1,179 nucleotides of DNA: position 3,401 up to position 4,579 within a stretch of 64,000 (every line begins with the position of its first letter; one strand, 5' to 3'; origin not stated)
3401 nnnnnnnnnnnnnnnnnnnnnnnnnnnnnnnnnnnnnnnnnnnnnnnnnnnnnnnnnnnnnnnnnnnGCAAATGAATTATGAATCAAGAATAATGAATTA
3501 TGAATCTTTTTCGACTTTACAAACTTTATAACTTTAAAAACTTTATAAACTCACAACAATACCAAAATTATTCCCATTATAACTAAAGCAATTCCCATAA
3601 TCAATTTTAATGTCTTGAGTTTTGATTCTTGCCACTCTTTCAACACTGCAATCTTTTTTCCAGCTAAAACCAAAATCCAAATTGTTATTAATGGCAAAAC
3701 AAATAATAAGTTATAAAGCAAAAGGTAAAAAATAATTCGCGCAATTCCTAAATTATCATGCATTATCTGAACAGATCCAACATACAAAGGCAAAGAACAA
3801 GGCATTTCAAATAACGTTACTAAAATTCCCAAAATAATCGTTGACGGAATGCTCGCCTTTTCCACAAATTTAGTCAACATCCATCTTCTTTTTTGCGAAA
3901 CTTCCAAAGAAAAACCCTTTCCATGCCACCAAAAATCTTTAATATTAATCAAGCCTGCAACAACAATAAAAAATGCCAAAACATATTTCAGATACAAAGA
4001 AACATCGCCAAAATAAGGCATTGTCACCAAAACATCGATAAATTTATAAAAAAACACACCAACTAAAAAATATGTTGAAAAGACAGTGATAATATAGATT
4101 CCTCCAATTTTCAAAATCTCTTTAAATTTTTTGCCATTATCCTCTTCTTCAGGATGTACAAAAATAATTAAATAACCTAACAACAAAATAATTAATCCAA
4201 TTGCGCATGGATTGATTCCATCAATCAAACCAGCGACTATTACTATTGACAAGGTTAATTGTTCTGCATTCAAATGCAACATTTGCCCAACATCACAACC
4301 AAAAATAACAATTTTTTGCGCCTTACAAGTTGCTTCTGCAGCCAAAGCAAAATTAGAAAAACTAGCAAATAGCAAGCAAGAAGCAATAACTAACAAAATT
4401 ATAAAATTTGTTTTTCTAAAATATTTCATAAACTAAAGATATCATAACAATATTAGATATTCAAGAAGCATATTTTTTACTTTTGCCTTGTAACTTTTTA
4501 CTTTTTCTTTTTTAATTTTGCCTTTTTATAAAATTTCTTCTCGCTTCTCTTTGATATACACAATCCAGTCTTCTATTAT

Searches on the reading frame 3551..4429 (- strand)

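Call 59: search_protein_families(library=pfam, proteins=[window:3551-4429:-], max_evalue=0.0001)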
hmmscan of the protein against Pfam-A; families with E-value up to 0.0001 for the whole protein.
window:3551-4429:- (292 aa): 1 family
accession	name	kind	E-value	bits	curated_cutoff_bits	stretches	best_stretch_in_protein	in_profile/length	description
PF11139.14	SfLAP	-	8.1e-08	32.4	35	1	111-290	33-208/213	Sap, sulfolipid-1-addressing protein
